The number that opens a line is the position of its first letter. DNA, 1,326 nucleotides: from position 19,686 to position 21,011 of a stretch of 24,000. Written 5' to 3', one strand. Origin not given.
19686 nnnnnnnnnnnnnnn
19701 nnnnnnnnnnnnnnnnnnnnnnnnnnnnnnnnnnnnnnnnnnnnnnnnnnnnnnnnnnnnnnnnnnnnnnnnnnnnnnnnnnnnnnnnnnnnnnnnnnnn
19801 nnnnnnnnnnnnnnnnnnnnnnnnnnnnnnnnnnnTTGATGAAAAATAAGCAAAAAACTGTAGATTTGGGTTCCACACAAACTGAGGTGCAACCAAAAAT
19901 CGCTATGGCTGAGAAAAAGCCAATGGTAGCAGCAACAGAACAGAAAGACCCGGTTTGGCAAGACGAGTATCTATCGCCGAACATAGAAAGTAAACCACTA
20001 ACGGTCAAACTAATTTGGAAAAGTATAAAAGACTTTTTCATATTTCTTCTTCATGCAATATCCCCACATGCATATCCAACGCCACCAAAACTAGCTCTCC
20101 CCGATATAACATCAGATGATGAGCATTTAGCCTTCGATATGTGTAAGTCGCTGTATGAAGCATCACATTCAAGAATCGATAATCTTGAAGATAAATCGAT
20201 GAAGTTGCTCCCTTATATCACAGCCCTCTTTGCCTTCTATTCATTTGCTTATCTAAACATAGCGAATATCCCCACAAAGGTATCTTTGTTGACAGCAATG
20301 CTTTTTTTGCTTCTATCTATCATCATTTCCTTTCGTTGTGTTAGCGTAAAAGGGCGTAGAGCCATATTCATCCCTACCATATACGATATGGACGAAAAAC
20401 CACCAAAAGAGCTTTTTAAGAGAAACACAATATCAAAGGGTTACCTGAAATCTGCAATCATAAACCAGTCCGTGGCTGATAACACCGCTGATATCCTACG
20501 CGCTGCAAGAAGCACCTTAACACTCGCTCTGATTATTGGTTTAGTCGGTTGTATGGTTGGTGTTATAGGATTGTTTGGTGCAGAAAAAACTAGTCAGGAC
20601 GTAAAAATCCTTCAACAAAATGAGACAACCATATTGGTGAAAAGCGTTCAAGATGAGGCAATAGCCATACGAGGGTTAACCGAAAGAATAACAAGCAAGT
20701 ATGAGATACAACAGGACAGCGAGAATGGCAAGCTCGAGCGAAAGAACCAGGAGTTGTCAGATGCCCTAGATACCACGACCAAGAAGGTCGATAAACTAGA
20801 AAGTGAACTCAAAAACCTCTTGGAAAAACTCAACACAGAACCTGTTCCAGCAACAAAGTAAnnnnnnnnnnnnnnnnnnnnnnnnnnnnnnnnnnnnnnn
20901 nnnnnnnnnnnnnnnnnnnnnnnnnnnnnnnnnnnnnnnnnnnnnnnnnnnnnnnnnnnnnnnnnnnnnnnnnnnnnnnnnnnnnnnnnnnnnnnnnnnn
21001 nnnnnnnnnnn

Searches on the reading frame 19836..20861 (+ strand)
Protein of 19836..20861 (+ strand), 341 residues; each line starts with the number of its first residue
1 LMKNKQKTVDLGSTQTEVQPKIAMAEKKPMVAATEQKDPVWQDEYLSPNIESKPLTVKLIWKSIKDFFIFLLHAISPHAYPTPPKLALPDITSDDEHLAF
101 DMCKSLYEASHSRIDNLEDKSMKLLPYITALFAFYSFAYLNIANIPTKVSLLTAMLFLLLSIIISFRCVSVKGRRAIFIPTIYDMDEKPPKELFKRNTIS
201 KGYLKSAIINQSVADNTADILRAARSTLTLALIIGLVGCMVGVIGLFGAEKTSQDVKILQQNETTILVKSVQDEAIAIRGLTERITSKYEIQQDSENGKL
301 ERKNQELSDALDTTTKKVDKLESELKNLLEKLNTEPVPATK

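Call 6: search_protein_families(library=pfam, proteins=[window:19836-20861:+], max_evalue=0.01)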
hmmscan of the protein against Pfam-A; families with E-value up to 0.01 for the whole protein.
window:19836-20861:+ (341 aa): 1 family
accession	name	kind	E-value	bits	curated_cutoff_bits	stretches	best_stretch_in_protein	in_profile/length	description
PF15582.11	Imm65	-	0.0014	18.1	25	1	101-188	232-313/321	Immunity protein 65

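Call 7: search_protein_families(library=ncbifam, proteins=[window:19836-20861:+], max_evalue=0.01)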
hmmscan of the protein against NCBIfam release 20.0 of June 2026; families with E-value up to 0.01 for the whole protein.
window:19836-20861:+ (341 aa): 0 families

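Call 29: search_protein_families(library=padloc, proteins=[window:19836-20861:+], max_evalue=0.01)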
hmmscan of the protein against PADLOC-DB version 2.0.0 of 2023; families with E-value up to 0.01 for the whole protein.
window:19836-20861:+ (341 aa): 0 families

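Call 41: search_protein_families(library=pfam, proteins=[window:19836-20861:+], max_evalue=5)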
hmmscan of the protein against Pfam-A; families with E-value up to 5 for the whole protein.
window:19836-20861:+ (341 aa): 10 families
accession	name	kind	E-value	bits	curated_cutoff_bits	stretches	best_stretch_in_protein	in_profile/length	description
PF15582.11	Imm65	-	0.0014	18.1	25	1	101-188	232-313/321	Immunity protein 65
PF24531.2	ANC1_spectrin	-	0.013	16.3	27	1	312-335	65-88/95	Nuclear anchorage protein 1, spectrin repeat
PF12259.13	Baculo_F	-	0.041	12.9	24.1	1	260-326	174-240/609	Baculovirus F protein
PF14197.11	Cep57_CLD_2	-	0.042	14.4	27.1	1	300-329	1-30/67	Centrosome localisation domain of PPC89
PF09925.14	DUF2157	-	0.13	12.4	32.4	1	123-170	39-86/146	Predicted membrane protein (DUF2157)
PF06295.17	ZapG-like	-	0.69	10.4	33.5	1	280-334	18-74/123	Z-ring associated protein G-like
PF20882.2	Sos7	-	0.75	10.4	27.3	1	290-334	29-73/75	Kinetochore protein Sos7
PF25450.1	Rab11-FIP3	-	0.99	10.2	31.9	1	260-335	38-108/125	Rab11-FIP3-like domain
PF05531.17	NPV_P10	-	2.6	9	29.8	1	291-339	23-72/75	Nucleopolyhedrovirus P10 protein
PF12329.13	TMF_DNA_bd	-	3.7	8.1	35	1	287-333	25-71/74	TATA element modulatory factor 1 DNA binding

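Call 62: find_homologous_proteins(query=window:19953-20858:+, max_evalue=0.001)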
Query window:19953-20858:+ (302 aa): 28 proteins with E <= 0.001 among 1625 candidates.
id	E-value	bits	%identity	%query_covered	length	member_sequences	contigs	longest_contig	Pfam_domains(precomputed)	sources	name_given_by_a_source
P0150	1.3e-191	653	100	100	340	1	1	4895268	-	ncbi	-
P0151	5.5e-63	231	51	65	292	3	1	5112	-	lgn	-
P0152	3.9e-62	228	42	94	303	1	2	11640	-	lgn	-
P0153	1.3e-61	227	40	95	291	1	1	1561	-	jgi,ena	-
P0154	1.5e-61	227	41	97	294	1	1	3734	-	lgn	-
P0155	5.6e-61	225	44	95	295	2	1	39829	-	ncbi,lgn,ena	-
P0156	7.6e-61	224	40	93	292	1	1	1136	PF18967.6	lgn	-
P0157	1.7e-60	223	41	97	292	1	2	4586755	PF18967.6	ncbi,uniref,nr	ncbi:hypothetical protein [Clostridium formicaceticum]|uniref:Uncharacterized protein n=1 Tax=Clostr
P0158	2.5e-60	223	41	93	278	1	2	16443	-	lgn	-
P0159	4.3e-60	222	41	94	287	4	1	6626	PF18967.6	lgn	-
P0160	7.8e-60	221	40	98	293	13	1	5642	-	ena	-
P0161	1.2e-59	220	51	73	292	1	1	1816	-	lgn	-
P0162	2.4e-59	219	43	97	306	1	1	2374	-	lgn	-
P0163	4.5e-59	218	41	98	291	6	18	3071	-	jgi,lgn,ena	jgi:FtsZ-binding cell division protein ZapB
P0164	8.1e-59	218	39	98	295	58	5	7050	-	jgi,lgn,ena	jgi:hypothetical protein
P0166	4.9e-58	215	39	97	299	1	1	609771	-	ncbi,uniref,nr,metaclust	ncbi:hypothetical protein [Brevibacillus thermoruber]|uniref:hypothetical protein n=1 Tax=Brevibacil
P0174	2.5e-53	200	40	89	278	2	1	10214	PF18967.6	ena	-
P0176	6.0e-52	195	37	97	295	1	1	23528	-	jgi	-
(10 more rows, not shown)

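Call 63: search_protein_families(library=pfam, proteins=[P0157, P0156, P0159, P0174, P0150, P0152, P0155, P0164, P0166, P0176], max_evalue=1)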
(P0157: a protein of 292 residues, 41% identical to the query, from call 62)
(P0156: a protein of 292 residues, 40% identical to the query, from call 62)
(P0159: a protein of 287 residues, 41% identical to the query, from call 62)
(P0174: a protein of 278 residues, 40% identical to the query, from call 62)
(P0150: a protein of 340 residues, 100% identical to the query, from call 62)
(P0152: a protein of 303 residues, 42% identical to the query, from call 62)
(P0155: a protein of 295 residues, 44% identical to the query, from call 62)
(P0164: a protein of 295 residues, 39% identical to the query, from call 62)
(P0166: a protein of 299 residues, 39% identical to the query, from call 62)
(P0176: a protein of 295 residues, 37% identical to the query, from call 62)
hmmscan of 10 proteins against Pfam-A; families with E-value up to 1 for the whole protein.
P0157 (292 aa): 15 families
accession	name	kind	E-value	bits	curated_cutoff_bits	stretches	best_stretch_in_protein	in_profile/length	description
PF03961.19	FapA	-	0.017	15.2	31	1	211-286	141-224/272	Flagellar Assembly Protein A beta solenoid domain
PF10777.14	YlaC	-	0.023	15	27.5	1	92-183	44-132/154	Inner membrane protein YlaC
PF20990.2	DUF2207_C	-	0.036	14.2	33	1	30-133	79-188/247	Predicted membrane protein (DUF2207) C-terminal domain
PF08954.16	Trimer_CC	-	0.045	13.8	27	1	259-286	20-47/52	Trimerisation motif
PF01519.22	DUF16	-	0.046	14.6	40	1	218-285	37-103/104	Protein of unknown function DUF16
PF10779.14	XhlA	-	0.056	14.1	34.7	0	69-90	13-34/67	Haemolysin XhlA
PF09925.14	DUF2157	-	0.065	13.4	32.4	1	81-131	32-81/146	Predicted membrane protein (DUF2157)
PF15753.10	BLOC1S3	-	0.066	13.7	27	1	222-266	120-165/172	Biogenesis of lysosome-related organelles complex 1 subunit 3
PF11026.13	DUF2721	-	0.08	13.3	28.3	1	86-129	75-118/129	Protein of unknown function (DUF2721)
PF16904.10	PurL_C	-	0.1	13.4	27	0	12-34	19-41/94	Phosphoribosylformylglycinamidine synthase II C-terminus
PF06009.19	Laminin_II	-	0.11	13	33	1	226-287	19-81/138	Laminin Domain II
PF13495.12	Phage_int_SAM_4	-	0.14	13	27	1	6-37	48-79/85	Phage integrase, N-terminal SAM-like domain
PF02346.21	Vac_Fusion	-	0.16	12.1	24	1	254-286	3-35/56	Chordopoxvirus multifunctional envelope protein A27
PF09501.15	Bac_small_YrzI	-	0.28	11.8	23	0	252-274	20-42/45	Probable sporulation protein (Bac_small_yrzI)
PF01601.21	CoV_S2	-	0.28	10.2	40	1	226-287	219-278/521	Coronavirus spike glycoprotein S2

P0156 (292 aa): 3 families
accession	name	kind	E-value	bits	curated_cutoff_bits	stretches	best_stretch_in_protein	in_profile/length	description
PF20535.3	DUF6750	-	0.029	14.8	27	1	185-249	59-122/128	Family of unknown function (DUF6750)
PF06009.19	Laminin_II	-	0.086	13.3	33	1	231-289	24-83/138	Laminin Domain II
PF13446.11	RPT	-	0.51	10.6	28.2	0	169-193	22-46/59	A repeated domain in UCH-protein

P0159 (287 aa): 21 families
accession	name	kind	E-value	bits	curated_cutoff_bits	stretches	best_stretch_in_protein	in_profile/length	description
PF01519.22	DUF16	-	0.00027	21.8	40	1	219-285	38-103/104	Protein of unknown function DUF16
PF10779.14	XhlA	-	0.0022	18.6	34.7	1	223-268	3-49/67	Haemolysin XhlA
PF05377.16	FlaC_arch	-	0.0035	18.1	27.8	2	223-250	13-40/55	Flagella accessory protein C (FlaC)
PF03961.19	FapA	-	0.0042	17.2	31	1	204-286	136-224/272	Flagellar Assembly Protein A beta solenoid domain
PF10777.14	YlaC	-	0.0058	16.9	27.5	1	92-183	37-132/154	Inner membrane protein YlaC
PF06009.19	Laminin_II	-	0.011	16.2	33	1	223-284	30-95/138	Laminin Domain II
PF06810.17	Phage_scaffold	-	0.017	15.5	35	1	221-275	31-87/170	Phage capsid assembly scaffolding protein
PF06160.17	EzrA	-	0.034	12.9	39.6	1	223-286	270-334/557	Septation ring formation regulator, EzrA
PF06657.18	Cep57_MT_bd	-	0.048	14.6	31.3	1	254-285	11-42/77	Centrosome microtubule-binding domain of Cep57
PF11887.13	Mce4_CUP1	-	0.073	13.1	32.6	1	238-285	61-109/222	Cholesterol uptake porter CUP1 of Mce4, putative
PF04102.17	SlyX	-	0.11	13.6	30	1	225-272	4-52/67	SlyX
PF13600.11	DUF4140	-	0.13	13.1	27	0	214-259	48-93/98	N-terminal domain of unknown function (DUF4140)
PF20667.3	Sec10_N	-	0.14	12.7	27.4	0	211-264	29-83/118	Exocyst complex component Sec10, N-terminal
PF16704.10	Rab_bind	-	0.16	12.5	27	1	227-269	13-56/66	Rab binding domain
PF05008.21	V-SNARE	-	0.18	12.7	25.9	1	221-283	33-90/92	Vesicle transport v-SNARE protein N-terminus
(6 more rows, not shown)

P0174 (278 aa): 34 families (the best 25 are shown)
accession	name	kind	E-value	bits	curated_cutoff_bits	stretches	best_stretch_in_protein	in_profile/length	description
PF06687.17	SUR7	-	0.0017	18.5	29.6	1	75-120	107-153/201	SUR7/PalI family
PF01519.22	DUF16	-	0.0018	19.2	40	1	214-275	31-93/104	Protein of unknown function DUF16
PF06810.17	Phage_scaffold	-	0.005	17.3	35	1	215-269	32-88/170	Phage capsid assembly scaffolding protein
PF05008.21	V-SNARE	-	0.0064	17.4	25.9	1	214-270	33-91/92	Vesicle transport v-SNARE protein N-terminus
PF25450.1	Rab11-FIP3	-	0.0075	17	31.9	1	216-277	60-122/125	Rab11-FIP3-like domain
PF03938.19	OmpH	-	0.011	16.4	32.4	1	200-273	9-88/141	Outer membrane protein (OmpH-like)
PF06785.16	UPF0242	-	0.012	16.1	33.5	1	186-276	43-129/194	Uncharacterised protein family (UPF0242) N-terminus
PF03961.19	FapA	-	0.013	15.6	31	1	196-275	135-227/272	Flagellar Assembly Protein A beta solenoid domain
PF05377.16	FlaC_arch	-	0.038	14.8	27.8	1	216-243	13-40/55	Flagella accessory protein C (FlaC)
PF04740.18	LXG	-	0.042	14.2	26.5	1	209-276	130-195/202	LXG domain of WXG superfamily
PF12732.12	YtxH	-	0.058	14.3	37.5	0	232-267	33-66/71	YtxH-like protein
PF04043.20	PMEI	-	0.062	13.9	29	0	53-72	72-91/156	Plant invertase/pectin methylesterase inhibitor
PF25764.1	KIF21A_4th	-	0.066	13.3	33.1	1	211-276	22-86/183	KIF21A-like domain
PF06657.18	Cep57_MT_bd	-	0.068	14.1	31.3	1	248-276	19-47/77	Centrosome microtubule-binding domain of Cep57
PF20663.3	COG4_N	-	0.073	13.6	27.3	1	218-277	17-76/107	Conserved oligomeric Golgi complex subunit 4, N-terminal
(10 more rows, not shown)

P0150 (340 aa): 8 families
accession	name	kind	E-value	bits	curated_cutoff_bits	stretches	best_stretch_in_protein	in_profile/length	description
PF15582.11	Imm65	-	0.0014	18.1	25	1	100-187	232-313/321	Immunity protein 65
PF24531.2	ANC1_spectrin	-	0.013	16.3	27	0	311-334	65-88/95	Nuclear anchorage protein 1, spectrin repeat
PF14197.11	Cep57_CLD_2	-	0.041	14.4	27.1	1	299-328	1-30/67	Centrosome localisation domain of PPC89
PF12259.13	Baculo_F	-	0.041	12.9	24.1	1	259-325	174-240/609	Baculovirus F protein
PF09925.14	DUF2157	-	0.13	12.4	32.4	0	122-169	39-86/146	Predicted membrane protein (DUF2157)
PF06295.17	ZapG-like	-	0.7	10.4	33.5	1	279-333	18-74/123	Z-ring associated protein G-like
PF20882.2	Sos7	-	0.76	10.4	27.3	0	289-333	29-73/75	Kinetochore protein Sos7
PF25450.1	Rab11-FIP3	-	0.99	10.1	31.9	0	259-334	38-108/125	Rab11-FIP3-like domain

P0152 (303 aa): 24 families
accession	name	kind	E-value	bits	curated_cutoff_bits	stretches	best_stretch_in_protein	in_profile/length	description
PF16331.10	TolA_bind_tri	-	0.0025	18.3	30.1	0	242-300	6-66/76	TolA binding protein trimerisation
PF02181.28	FH2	-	0.0026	17.4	34.8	1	229-299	265-344/372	Formin Homology 2 Domain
PF12729.13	4HB_MCP_1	-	0.0028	17.7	27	1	219-296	51-128/181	Four helix bundle sensory module for signal transduction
PF01601.21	CoV_S2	-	0.0076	15.4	40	1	242-302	219-278/521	Coronavirus spike glycoprotein S2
PF20990.2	DUF2207_C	-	0.016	15.4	33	1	40-154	71-192/247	Predicted membrane protein (DUF2207) C-terminal domain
PF03961.19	FapA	-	0.033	14.2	31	1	238-302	154-218/272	Flagellar Assembly Protein A beta solenoid domain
PF11023.14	DUF2614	-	0.034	14.8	21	1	91-147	4-58/111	Zinc-ribbon containing domain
PF10779.14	XhlA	-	0.05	14.2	34.7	0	244-266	29-51/67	Haemolysin XhlA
PF12263.13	DUF3611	-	0.05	13.9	27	1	105-150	29-75/175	Protein of unknown function (DUF3611)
PF13903.11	Claudin_2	-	0.061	13.5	29.1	0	77-135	60-118/192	PMP-22/EMP/MP20/Claudin tight junction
PF08954.16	Trimer_CC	-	0.064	13.3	27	1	272-301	18-47/52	Trimerisation motif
PF10777.14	YlaC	-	0.082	13.2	27.5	1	108-201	43-133/154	Inner membrane protein YlaC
PF23991.1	DUF7310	-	0.12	13.4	40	0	274-302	24-52/83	Coiled-coil region of unknown function (DUF7310)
PF20936.3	GCIP_C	-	0.15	12.9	36.2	0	243-300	25-78/106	Grap2 and cyclin-D-interacting, C-terminal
PF20663.3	COG4_N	-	0.18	12.3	27.3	1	241-292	17-69/107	Conserved oligomeric Golgi complex subunit 4, N-terminal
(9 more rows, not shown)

P0155 (295 aa): 8 families
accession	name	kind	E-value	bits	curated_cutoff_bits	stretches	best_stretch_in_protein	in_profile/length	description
PF17561.7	TssO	-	0.0016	19.1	29.2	1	195-280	15-100/148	Type VI secretion system, TssO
PF24838.2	8xMP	-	0.013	15.7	30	1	71-131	5-66/136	Octameric membrane protein family (8xMP)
PF19579.4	FtsL_2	-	0.047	14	24.6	1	256-291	37-72/100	Bacteriodetes cell division protein (FtsL-like)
PF20663.3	COG4_N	-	0.061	13.8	27.3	1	229-287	17-75/107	Conserved oligomeric Golgi complex subunit 4, N-terminal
PF01519.22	DUF16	-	0.11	13.4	40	1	221-288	27-95/104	Protein of unknown function DUF16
PF14523.12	Syntaxin_2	-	0.34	11.4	26.5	1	225-288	31-93/134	Syntaxin-like protein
PF25667.1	ASFV_P17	-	0.47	11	27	1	99-174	27-99/117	African swine fever virus minor capsid protein p17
PF12263.13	DUF3611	-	0.62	10.3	27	1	90-138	26-75/175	Protein of unknown function (DUF3611)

P0164 (295 aa): 18 families
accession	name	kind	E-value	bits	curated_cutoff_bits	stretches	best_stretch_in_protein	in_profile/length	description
PF23067.1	MG280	-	0.00017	21.7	27.4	1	195-292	18-111/259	Uncharacterised protein MG280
PF03961.19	FapA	-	0.0013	18.8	31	1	221-289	152-227/272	Flagellar Assembly Protein A beta solenoid domain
PF04782.17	DUF632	-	0.016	15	25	1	224-267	141-184/317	Protein of unknown function (DUF632)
PF01519.22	DUF16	-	0.019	15.9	40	1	210-285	28-103/104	Protein of unknown function DUF16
PF17107.11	SesA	-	0.023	15.3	26.3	1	197-281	2-83/122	N-terminal domain on NACHT_NTPase and P-loop NTPases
PF06810.17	Phage_scaffold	-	0.032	14.6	35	1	224-281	40-93/170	Phage capsid assembly scaffolding protein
PF05377.16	FlaC_arch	-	0.067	14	27.8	1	254-288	3-37/55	Flagella accessory protein C (FlaC)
PF09177.16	STX6_10_61_N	-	0.07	14.1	29.4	1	228-291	8-68/99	Syntaxin 6/10/61, N-terminal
PF05659.16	RPW8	-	0.07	13.2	30.4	1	226-272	26-70/139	Arabidopsis broad-spectrum mildew resistance protein RPW8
PF20302.4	HisK-N-like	-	0.13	12.9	27.8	1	227-289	36-98/132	HisK-N-like globin domain of the ASK signalosome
PF14695.11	LINES_C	-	0.24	11.3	27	0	255-286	7-37/37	Lines C-terminus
PF09763.15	Sec3_CC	-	0.31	11.3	27.1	1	228-293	38-101/133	Exocyst complex component Sec3, coiled-coil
PF25764.1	KIF21A_4th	-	0.43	10.6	33.1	1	220-287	23-90/183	KIF21A-like domain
PF25450.1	Rab11-FIP3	-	0.54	11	31.9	1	237-294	52-111/125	Rab11-FIP3-like domain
PF07889.17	DUF1664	-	0.55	10.7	34.6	1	229-288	38-96/124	Protein of unknown function (DUF1664)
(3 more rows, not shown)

P0166 (299 aa): 21 families
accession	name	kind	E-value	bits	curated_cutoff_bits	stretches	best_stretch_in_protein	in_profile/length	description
PF10779.14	XhlA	-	0.005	17.4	34.7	0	71-94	14-37/67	Haemolysin XhlA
PF04286.17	DUF445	-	0.012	16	33.8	1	151-275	114-235/368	Protein of unknown function (DUF445)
PF04108.17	ATG17_like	-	0.02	14.8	43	1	226-286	203-263/355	Autophagy protein ATG17-like domain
PF13047.11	DUF3907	-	0.033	14.7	27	1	234-282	2-48/147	Protein of unknown function (DUF3907)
PF03961.19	FapA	-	0.035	14.1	31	1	225-286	157-219/272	Flagellar Assembly Protein A beta solenoid domain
PF15753.10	BLOC1S3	-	0.036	14.5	27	1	222-287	87-153/172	Biogenesis of lysosome-related organelles complex 1 subunit 3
PF20990.2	DUF2207_C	-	0.05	13.7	33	1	54-130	100-184/247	Predicted membrane protein (DUF2207) C-terminal domain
PF04740.18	LXG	-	0.062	13.6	26.5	1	229-285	111-167/202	LXG domain of WXG superfamily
PF24615.2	Spectrin_Anc-1_2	-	0.085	13.6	28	1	219-293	29-97/105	Nuclear anchorage protein 1, spectrin repeat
PF10157.14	BORCS6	-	0.087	13.4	35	1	230-287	24-81/101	BLOC-1-related complex sub-unit 6 C-terminal helix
PF06160.17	EzrA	-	0.088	11.5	39.6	1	229-286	73-131/557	Septation ring formation regulator, EzrA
PF13273.12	DUF4064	-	0.09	13.5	32.1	1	166-214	39-86/102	Protein of unknown function (DUF4064)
PF08826.15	DMPK_coil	-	0.14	12.7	22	1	261-287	30-56/61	DMPK coiled coil domain like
PF24865.1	DUF7731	-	0.14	12.5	27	1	233-267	49-83/101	Domain of unknown function (DUF7731)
PF16888.10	YwqH-like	-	0.2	12.3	33.7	0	49-82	58-91/123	YwqH-like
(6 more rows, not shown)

P0176 (295 aa): 7 families
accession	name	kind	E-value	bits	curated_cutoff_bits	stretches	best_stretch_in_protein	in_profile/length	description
PF21773.2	ODAD1_CC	-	0.0039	16.8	27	1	229-284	7-56/287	ODAD1 central coiled coil region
PF05377.16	FlaC_arch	-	0.018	15.9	27.8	1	254-285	3-34/55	Flagella accessory protein C (FlaC)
PF01519.22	DUF16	-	0.043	14.7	40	1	219-283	29-94/104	Protein of unknown function DUF16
PF03961.19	FapA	-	0.13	12.3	31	1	218-285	149-223/272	Flagellar Assembly Protein A beta solenoid domain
PF16043.11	DUF4795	-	0.18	11.6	34.8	1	247-294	17-64/208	Domain of unknown function (DUF4795)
PF12911.12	OppC_N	-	0.36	11.2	23.9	0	114-128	17-31/53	N-terminal TM domain of oligopeptide transport permease C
PF18595.6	Nuf2_DHR10-like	-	0.64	10.5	28.4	0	224-287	16-79/117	Nuf2, DHR10-like domain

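Call 70: predict_structure(alignment_id=A2)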
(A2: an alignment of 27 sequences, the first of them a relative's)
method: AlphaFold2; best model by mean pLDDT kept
length: 340 residues; sequences in the alignment: 27
mean_pLDDT: 72.0   pTM: 0.51
mean pLDDT of the five models: 72.0, 69.3, 68.2, 64.7, 62.1
residues with pLDDT >= 90: 50; 70-90: 154; 50-70: 80; < 50: 56
segments of 3 or more residues with pLDDT < 50: 1-35, 47-54, 251-261
pLDDT, mean of each block of 10 residues (from residue 1): 43 39 40 53 53 51 66 58 71 83 88 91 93 94 90 93 82 68 73 76 86 85 87 90 69 44 61 77 68 68 81 87 82 58
secondary structure, 60 per line:
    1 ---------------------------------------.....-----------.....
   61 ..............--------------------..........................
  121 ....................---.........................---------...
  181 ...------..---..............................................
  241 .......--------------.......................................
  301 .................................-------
elements in order: H40-44 H56-74 H95-140 H144-168 H178-181 H195-247 H262-333

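Call 75: fold_search(model_id=the predicted structure, library=pdb)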
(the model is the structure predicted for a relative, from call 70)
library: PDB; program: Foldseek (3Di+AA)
matches with E <= 10: 578; with E <= 0.001: 0
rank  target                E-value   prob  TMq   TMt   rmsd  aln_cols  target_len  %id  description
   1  5c5b_B                6.8e-02  0.38  0.15  0.14  21.7       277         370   16  Crystal Structure of Human APPL BAR-PH Heterodimer (released 2016-06-22)
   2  4h8s_A                8.8e-02  0.35  0.16  0.15  21.2       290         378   16  Crystal structure of human APPL2BARPH domain (released 2012-10-17)
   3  7n6g_3H               1.4e-01  0.77  0.20  0.21  48.6       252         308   12  C1 of central pair (released 2022-05-18)
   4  5c5b_C                1.7e-01  0.28  0.15  0.14  21.7       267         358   11  Crystal Structure of Human APPL BAR-PH Heterodimer (released 2016-06-22)
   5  2elb                  2.2e-01  0.23  0.15  0.15  23.8       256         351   13  Crystal Structure of the BAR-PH domain of human APPL1 (released 2007-05-29)
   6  5c5b_A                2.2e-01  0.13  0.11  0.11  25.7       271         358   14  Crystal Structure of Human APPL BAR-PH Heterodimer (released 2016-06-22)
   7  5odw_C                2.3e-01  0.66  0.22  0.35  11.1       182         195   15  Structure of the FpvAI-pyocin S2 complex (released 2017-11-08)
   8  6wlw_0                2.4e-01  0.13  0.13  0.19  20.8       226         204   10  The Vo region of human V-ATPase in state 1 (focused refinement) (released 2020-11-11)
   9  2z0n                  2.7e-01  0.30  0.17  0.24  22.5       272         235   14  Crystal structure of APPL1-BAR domain (released 2008-05-13)
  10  2q12                  3.0e-01  0.25  0.17  0.23  22.5       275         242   14  Crystal Structure of BAR domain of APPL1 (released 2007-08-14)
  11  8to0_C                3.3e-01  0.23  0.15  0.25  22.9       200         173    8  48-nm repeating structure of doublets from mouse sperm flagella (released 2023-11-01)
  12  8ec3                  3.5e-01  0.21  0.15  0.27  19.7       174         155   13  The crystal structure of the complement inhibitory domain of Borrelia hermsii FbpC. (released 2023-06-07)
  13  9w2z_C                3.5e-01  0.11  0.13  0.17  26.2       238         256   12  Cryo-EM structure of complex IV on the bovine heart submitochondrial particles, IV-A (released 2026-04-01)
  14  6vq6_b                3.6e-01  0.20  0.14  0.21  18.1       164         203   10  Mammalian V-ATPase from rat brain - composite model of rotational state 1 bound to ADP and SidK (built from focused re (released 2020-03-18)
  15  3jbi_V                3.8e-01  0.60  0.20  0.43  14.9       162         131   10  MDFF model of the vinculin tail domain bound to F-actin (released 2015-11-04)
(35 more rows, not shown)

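Call 86: search_protein_representatives(alignment_id=A2)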
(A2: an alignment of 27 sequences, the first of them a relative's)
Query: 27 sequences, 292 profile positions. Proteins with E-value up to 0.001 (for the whole library): 200; up to 1e-10: 103; up to 1e-30: 45. The best 150 are listed.
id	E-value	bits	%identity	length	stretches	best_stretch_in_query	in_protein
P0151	2.5e-128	443.9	-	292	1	1-290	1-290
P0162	2.0e-114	398.3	-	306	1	1-290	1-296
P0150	8.8e-108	376.5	-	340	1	2-290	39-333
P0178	4.0e-104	364.5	-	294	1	2-291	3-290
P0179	1.0e-89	317.1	-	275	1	1-275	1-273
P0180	1.7e-84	300.1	-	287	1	2-288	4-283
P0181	2.2e-83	296.4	-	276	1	1-278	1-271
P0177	3.0e-77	276.3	-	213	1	79-288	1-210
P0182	1.7e-76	273.7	-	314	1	2-288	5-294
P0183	2.7e-69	250.1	-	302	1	2-285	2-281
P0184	1.4e-68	247.8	-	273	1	1-258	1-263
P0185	4.7e-68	246.1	-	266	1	1-256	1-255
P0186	3.0e-67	243.4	-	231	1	2-221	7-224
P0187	3.9e-63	229.9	-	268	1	1-276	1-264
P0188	2.5e-59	217.4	-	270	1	5-253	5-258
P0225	1.0e-20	90.7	-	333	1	28-281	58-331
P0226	2.7e-20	89.3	-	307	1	19-278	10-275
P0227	1.1e-18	84.1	-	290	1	18-265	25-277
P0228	2.9e-18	82.7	-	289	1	23-287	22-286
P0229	6.7e-18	81.4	-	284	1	19-268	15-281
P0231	3.0e-17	79.3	-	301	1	21-278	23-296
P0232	5.1e-17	78.5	-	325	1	22-261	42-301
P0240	5.6e-15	71.9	-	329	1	19-267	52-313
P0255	2.6e-13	66.4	-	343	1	6-269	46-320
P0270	8.3e-12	61.5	-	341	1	23-270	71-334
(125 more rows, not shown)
